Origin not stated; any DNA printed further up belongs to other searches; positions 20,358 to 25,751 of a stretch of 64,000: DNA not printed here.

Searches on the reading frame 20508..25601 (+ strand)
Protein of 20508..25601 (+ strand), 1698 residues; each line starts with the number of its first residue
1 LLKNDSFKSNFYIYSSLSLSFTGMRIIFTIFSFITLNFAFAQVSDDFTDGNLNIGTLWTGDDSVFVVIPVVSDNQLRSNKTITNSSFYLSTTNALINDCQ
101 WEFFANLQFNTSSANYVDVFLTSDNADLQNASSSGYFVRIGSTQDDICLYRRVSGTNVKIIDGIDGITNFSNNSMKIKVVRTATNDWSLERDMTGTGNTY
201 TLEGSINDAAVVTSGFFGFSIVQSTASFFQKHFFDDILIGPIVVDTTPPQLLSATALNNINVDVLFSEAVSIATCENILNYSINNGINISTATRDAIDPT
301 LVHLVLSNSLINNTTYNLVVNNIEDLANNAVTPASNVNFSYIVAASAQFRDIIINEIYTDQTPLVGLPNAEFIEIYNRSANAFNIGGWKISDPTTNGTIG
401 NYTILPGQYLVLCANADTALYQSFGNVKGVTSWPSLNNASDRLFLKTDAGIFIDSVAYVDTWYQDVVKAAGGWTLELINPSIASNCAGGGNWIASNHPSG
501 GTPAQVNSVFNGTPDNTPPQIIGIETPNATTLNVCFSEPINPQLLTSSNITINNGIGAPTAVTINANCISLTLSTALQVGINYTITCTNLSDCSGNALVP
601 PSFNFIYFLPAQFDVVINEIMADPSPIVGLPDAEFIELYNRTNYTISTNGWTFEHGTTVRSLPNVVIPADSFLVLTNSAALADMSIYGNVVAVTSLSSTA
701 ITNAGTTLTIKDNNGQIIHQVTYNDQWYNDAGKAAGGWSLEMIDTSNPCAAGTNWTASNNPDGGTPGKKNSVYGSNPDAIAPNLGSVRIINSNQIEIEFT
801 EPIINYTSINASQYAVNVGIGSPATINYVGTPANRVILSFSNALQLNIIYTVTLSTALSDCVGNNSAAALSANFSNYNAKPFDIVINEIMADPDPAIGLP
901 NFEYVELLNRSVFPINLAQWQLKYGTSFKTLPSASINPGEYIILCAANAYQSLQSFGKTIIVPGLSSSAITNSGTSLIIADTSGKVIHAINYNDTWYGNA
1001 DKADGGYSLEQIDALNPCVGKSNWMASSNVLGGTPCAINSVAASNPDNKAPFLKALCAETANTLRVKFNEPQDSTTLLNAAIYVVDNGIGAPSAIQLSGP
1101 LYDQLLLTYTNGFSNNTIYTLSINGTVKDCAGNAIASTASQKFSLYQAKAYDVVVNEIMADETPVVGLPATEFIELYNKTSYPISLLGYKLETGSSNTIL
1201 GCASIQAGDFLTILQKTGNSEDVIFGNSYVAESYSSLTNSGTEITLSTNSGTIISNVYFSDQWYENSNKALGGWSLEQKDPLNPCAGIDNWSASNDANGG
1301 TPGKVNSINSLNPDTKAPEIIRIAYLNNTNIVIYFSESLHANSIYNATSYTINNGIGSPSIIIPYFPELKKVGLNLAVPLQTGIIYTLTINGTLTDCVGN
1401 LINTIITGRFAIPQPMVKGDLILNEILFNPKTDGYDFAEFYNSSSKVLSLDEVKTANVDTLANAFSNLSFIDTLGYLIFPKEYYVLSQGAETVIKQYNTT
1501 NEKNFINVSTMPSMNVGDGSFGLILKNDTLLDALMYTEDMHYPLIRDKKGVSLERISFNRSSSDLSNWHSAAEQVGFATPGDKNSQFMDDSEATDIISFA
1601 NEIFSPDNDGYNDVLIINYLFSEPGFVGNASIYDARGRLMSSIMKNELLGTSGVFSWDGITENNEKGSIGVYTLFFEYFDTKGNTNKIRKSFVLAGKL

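Call 29: search_protein_families(library=pfam, proteins=[window:20508-25601:+], max_evalue=0.001)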
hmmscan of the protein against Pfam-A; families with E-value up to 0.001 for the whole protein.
window:20508-25601:+ (1698 aa): 4 families
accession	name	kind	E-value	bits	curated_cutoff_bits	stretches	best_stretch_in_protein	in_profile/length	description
PF00932.25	LTD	-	2.4e-65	218.2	34.3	5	347-459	3-108/109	Lamin Tail Domain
PF13205.12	Big_5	-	3e-38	131.2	23.6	5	1059-1144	20-104/105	Bacterial Ig-like domain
PF13585.12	CHU_C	-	5e-05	23.8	27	1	1601-1692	4-83/86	CHU_C Type IX secretion signal domain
PF13860.13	FlgD_ig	-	0.0003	21.1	27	0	1629-1674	26-71/79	FlgD Ig-like domain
